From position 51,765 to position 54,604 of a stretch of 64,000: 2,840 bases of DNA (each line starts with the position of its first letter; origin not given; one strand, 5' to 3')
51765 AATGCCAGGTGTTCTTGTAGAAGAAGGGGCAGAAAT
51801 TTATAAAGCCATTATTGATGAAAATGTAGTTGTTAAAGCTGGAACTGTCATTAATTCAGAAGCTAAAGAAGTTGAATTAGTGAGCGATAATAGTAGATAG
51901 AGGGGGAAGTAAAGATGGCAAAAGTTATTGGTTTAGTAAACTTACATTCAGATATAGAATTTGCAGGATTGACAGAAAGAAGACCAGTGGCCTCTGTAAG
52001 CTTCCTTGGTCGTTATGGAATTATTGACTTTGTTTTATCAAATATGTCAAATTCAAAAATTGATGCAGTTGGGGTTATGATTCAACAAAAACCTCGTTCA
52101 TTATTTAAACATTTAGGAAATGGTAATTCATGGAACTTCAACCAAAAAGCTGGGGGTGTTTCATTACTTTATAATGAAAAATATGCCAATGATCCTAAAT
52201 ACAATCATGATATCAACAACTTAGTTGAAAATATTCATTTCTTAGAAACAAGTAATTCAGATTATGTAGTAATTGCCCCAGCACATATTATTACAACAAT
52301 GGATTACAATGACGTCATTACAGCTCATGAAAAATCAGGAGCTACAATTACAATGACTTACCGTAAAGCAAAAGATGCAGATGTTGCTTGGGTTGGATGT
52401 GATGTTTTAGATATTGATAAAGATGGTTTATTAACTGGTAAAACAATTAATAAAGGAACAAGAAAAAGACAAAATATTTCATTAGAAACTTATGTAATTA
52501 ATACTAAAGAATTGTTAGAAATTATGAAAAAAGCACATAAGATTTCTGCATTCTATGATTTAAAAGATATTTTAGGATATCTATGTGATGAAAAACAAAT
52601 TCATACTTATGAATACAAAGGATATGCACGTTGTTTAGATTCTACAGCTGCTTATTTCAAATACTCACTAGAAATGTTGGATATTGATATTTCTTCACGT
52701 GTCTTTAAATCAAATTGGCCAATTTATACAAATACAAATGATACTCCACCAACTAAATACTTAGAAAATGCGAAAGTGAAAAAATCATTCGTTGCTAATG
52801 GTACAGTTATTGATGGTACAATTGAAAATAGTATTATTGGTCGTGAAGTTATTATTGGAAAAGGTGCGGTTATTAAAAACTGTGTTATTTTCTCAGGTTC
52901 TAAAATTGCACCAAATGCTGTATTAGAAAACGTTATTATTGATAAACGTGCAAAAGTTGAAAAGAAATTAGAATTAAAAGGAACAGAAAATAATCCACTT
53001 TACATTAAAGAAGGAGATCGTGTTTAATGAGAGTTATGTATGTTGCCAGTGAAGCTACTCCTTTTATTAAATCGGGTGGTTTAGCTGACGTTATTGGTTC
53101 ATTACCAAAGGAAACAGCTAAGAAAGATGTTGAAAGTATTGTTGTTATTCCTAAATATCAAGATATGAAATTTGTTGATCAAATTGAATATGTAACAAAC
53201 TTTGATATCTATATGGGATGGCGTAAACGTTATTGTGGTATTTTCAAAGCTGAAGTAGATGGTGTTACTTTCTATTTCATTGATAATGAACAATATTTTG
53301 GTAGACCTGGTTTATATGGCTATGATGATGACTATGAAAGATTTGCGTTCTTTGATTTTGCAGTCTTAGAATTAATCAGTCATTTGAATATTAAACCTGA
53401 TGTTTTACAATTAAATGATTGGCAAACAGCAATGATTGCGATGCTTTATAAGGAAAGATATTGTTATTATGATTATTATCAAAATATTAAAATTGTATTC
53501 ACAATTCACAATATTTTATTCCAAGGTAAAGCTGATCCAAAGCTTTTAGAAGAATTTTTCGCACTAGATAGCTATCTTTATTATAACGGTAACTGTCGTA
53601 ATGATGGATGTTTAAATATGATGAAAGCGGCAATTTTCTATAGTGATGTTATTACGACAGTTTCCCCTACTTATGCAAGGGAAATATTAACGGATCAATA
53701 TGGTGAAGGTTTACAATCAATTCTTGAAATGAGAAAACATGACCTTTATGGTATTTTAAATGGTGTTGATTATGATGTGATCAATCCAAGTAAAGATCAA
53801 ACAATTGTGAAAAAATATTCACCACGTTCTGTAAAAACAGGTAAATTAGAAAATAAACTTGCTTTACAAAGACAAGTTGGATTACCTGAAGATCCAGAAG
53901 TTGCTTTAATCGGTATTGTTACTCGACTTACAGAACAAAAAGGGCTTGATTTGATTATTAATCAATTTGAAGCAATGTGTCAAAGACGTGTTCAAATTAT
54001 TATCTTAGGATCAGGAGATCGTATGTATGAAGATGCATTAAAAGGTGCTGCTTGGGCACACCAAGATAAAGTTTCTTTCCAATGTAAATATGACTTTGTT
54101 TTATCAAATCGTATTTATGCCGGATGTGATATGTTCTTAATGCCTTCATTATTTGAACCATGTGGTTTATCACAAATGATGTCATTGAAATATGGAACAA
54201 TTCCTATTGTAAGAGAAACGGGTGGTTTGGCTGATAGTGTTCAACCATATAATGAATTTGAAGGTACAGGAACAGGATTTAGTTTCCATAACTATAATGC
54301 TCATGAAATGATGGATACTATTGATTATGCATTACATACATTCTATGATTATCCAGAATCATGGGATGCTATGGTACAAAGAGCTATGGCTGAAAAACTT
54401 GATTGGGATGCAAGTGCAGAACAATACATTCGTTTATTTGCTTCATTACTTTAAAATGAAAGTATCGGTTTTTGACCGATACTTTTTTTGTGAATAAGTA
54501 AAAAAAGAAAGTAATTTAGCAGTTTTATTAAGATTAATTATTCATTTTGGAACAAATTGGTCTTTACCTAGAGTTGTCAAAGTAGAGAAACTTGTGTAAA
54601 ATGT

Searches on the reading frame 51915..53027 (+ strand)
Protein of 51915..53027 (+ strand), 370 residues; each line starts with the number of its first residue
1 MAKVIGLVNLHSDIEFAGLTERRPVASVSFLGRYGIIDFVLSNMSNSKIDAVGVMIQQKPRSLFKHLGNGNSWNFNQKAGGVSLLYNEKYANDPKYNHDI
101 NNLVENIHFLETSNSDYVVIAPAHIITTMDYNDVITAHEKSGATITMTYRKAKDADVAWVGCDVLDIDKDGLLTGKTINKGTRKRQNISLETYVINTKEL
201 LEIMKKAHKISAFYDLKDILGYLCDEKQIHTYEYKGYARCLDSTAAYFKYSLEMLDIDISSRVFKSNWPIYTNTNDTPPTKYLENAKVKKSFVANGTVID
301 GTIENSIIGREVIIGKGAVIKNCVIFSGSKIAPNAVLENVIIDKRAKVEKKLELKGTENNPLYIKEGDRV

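Call 50: search_protein_families(library=pfam, proteins=[window:51915-53027:+], max_evalue=0.000001)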
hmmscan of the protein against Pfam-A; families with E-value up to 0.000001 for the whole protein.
window:51915-53027:+ (370 aa): 4 families
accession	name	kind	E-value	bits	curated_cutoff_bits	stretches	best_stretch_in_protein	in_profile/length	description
PF24894.1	Hexapep_GlmU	-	5.9e-13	49.3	23.3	1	285-353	13-82/104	GlmU-like, C-terminal hexapeptide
PF00483.29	NTP_transferase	-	2.9e-12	47.1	21.2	1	18-157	15-143/245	Nucleotidyl transferase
PF25084.1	LbH_EIF2B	-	2.3e-10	40.9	54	1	288-355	18-88/105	EIF2B subunit epsilon LbH domain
PF25247.1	LbH_GLGC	-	3.4e-09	37.2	27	0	278-326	4-52/135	GLGC left-handed parallel beta-helix domain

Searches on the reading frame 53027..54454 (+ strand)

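Call 50: search_protein_families(library=pfam, proteins=[window:53027-54454:+], max_evalue=0.000001)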
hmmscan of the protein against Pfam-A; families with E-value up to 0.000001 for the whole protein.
window:53027-54454:+ (475 aa): 3 families
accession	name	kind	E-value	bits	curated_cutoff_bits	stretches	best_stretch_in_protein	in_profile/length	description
PF08323.17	Glyco_transf_5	-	3.2e-77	259.9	22.7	1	2-234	1-238/239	Starch synthase catalytic domain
PF00534.26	Glycos_transf_1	-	4e-14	53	26.4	1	289-437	12-157/172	Glycosyl transferases group 1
PF13692.12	Glyco_trans_1_4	-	5.1e-12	46.7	27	1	295-436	4-140/142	Glycosyl transferases group 1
